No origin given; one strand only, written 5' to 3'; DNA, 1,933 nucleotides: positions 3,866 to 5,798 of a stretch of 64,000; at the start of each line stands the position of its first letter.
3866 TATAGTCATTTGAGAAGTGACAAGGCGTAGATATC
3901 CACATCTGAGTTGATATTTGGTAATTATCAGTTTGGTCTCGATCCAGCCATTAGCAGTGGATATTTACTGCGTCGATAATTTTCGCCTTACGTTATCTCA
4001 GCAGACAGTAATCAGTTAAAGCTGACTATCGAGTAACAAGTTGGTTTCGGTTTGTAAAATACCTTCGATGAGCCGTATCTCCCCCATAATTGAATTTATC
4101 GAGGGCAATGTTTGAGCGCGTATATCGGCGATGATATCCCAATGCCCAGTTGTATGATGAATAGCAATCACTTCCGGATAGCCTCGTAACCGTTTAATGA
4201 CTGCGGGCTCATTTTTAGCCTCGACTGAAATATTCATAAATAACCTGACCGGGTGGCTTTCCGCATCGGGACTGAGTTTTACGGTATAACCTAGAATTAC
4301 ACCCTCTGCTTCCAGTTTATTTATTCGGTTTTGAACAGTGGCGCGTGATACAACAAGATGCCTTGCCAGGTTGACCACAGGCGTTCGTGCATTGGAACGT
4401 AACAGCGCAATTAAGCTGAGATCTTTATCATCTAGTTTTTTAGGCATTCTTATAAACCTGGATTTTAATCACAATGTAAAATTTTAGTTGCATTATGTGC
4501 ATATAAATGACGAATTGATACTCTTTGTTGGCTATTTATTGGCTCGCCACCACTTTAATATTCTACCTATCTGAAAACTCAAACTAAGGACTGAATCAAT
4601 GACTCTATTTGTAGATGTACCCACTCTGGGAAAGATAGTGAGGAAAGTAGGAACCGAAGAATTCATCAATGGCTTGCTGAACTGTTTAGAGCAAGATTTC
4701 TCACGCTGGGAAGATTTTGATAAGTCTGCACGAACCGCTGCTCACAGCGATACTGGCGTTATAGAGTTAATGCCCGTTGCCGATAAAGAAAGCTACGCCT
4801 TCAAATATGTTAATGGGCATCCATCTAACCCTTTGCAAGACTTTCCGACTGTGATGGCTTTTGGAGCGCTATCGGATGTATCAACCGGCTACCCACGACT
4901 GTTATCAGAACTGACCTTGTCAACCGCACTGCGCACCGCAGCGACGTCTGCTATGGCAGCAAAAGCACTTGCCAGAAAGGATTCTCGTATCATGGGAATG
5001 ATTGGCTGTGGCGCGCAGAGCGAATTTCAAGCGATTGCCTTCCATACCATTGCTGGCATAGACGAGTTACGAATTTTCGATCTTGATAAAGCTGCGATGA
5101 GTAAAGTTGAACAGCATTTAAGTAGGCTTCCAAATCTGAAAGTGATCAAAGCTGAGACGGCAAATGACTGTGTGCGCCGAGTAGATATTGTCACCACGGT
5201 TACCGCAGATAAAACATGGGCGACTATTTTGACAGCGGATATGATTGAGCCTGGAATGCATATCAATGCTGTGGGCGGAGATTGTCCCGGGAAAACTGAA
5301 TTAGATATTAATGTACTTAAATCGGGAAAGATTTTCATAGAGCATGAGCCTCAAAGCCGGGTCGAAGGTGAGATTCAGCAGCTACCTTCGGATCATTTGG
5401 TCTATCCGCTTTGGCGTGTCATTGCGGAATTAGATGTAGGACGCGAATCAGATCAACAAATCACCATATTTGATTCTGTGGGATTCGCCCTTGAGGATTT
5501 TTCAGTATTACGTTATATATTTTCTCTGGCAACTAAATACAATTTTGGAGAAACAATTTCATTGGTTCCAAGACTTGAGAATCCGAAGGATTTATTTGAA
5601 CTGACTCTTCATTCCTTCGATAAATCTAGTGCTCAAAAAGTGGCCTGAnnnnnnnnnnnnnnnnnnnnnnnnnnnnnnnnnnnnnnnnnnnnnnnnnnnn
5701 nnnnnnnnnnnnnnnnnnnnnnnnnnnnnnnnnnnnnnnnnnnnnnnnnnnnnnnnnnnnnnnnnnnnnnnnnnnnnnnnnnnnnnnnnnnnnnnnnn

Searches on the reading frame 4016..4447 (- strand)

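Call 3: search_protein_families(library=pfam, proteins=[window:4016-4447:-], max_evalue=0.01)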
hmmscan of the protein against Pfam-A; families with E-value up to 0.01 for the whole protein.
window:4016-4447:- (143 aa): 8 families
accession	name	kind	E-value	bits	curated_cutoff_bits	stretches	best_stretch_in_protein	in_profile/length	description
PF01037.27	AsnC_trans_reg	-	4.3e-13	49.4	25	1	72-140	2-72/73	Lrp/AsnC ligand binding domain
PF13404.12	HTH_AsnC-type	-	3.6e-11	43.1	27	1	5-46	1-42/42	AsnC-type helix-turn-helix domain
PF13412.12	HTH_24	-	6.8e-10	38.8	21.9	1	5-51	1-47/48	Winged helix-turn-helix DNA-binding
PF08279.18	HTH_11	-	1.1e-05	25.7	25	1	12-51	5-45/55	HTH domain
PF14502.12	HTH_41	-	0.0012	18.7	25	1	26-51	11-36/48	Helix-turn-helix domain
PF12802.13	MarR_2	-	0.0015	19.1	27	1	13-51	11-50/61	MarR family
PF01047.28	MarR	-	0.0018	18.6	24.6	1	10-51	6-47/59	MarR family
PF08220.18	HTH_DeoR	-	0.0058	16.8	21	0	12-51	5-44/57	DeoR-like helix-turn-helix domain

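Call 4: search_protein_families(library=ncbifam, proteins=[window:4016-4447:-], max_evalue=0.01)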
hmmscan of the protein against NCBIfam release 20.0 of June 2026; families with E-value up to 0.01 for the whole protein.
window:4016-4447:- (143 aa): 11 families
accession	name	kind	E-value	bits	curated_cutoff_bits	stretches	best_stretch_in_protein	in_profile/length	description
NF040947.1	trans_reg_LysM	equivalog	4.6e-26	91.2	180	1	5-139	1-133/136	HTH-type transcriptional regulator LysM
NF008384.0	PRK11179.1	equivalog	2.3e-20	73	227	1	4-139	6-143/153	transcriptional regulator AsnC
NF041396.1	TranRegLrp_Halo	equivalog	3.4e-17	62.7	190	1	7-141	5-139/149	HTH-type transcriptional regulator Lrp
NF053758.1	ChrTpTrnRegChrS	equivalog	2.2e-15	56.8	250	1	4-139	11-147/158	chromate efflux transcriptional regulator ChrS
NF040820.1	trans_reg_LrpA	equivalog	2.6e-14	53.3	250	1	5-138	2-136/141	HTH-type transcriptional regulator LrpA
NF041395.1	TranRegLrpA1_Halo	equivalog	4.7e-14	52.6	250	1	12-137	10-136/142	HTH-type transcriptional regulator LrpA1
NF008370.0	PRK11169.1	equivalog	1.2e-09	38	233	1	3-135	10-146/164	leucine-responsive transcriptional regulator Lrp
TIGR01884.1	cas_HTH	subfamily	4.1e-05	23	60.2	1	3-51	138-186/202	CRISPR-associated CARF protein Csa3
NF053606.1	Sta1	subfamily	0.00058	19.9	80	1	5-51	18-64/100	Sta1 family transcriptional regulator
NF040939.2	trans_reg_lrs14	equivalog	0.0014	18.6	90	1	4-51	18-66/103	Lrs14 family HTH-type transcriptional regulator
NF008273.0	PRK11050.1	equivalog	0.0064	16.1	153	1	15-51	48-84/156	manganese-binding transcriptional regulator MntR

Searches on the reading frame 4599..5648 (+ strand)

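Call 3: search_protein_families(library=pfam, proteins=[window:4599-5648:+], max_evalue=0.01)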
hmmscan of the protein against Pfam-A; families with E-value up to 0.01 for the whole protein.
window:4599-5648:+ (349 aa): 1 family
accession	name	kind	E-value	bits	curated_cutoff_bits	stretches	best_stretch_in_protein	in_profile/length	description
PF02423.21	OCD_Mu_crystall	-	8.8e-103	344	24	1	14-309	8-308/314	Ornithine cyclodeaminase/mu-crystallin family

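Call 4: search_protein_families(library=ncbifam, proteins=[window:4599-5648:+], max_evalue=0.01)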
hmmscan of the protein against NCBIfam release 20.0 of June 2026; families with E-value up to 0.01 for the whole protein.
window:4599-5648:+ (349 aa): 13 families
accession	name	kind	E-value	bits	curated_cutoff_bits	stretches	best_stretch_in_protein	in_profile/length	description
NF005762.1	PRK07589.1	equivalog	2.5e-155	516.5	350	1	3-335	2-333/334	ornithine cyclodeaminase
TIGR02371.1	ala_DH_arch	equivalog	2.1e-55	188.1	409.15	1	57-322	54-324/325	alanine dehydrogenase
NF004793.0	PRK06141.1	equivalog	4.7e-39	134.2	322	1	50-309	45-309/314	bifunctional Delta(1)-pyrroline-2-carboxylate/Delta(1)-piperideine-2-carboxylate reductase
NF006379.0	PRK08618.1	equivalog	8.6e-39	133.7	417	1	59-321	55-325/326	ornithine cyclodeaminase family protein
NF006141.0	PRK08291.1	equivalog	2.1e-35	122.3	408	1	61-320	63-328/330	cyclodeaminase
NF045643.1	ImmsucRedBhcD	equivalog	4.9e-35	121.4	500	1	91-320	89-319/321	iminosuccinate reductase BhcD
TIGR02992.1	ectoine_eutC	equivalog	6e-30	104.4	471.65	1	60-319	59-324/326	ectoine utilization protein EutC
NF005296.0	PRK06823.1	equivalog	5.1e-24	84.8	438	1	59-308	57-310/315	ornithine cyclodeaminase family protein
NF005603.0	PRK07340.1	equivalog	4.4e-23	82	266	1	50-305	48-297/307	delta(1)-pyrroline-2-carboxylate reductase family protein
TIGR03944.1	dehyd_SbnB_fam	equivalog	3e-21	75.8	326.9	1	68-206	70-210/327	2,3-diaminopropionate biosynthesis protein SbnB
NF005011.0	PRK06407.1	subfamily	1e-17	64.4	337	1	109-302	99-290/302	ornithine cyclodeaminase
NF045512.1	PyrPipCarbRedLhpI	equivalog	1.7e-16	60.2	400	1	51-305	45-291/298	bifunctional Delta(1)-pyrroline-2-carboxylate/Delta(1)-piperideine-2-carboxylate reductase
NF004848.0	PRK06199.1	subfamily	4.8e-16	58.8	362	1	76-221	102-254/379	tyramine oxidase subunit B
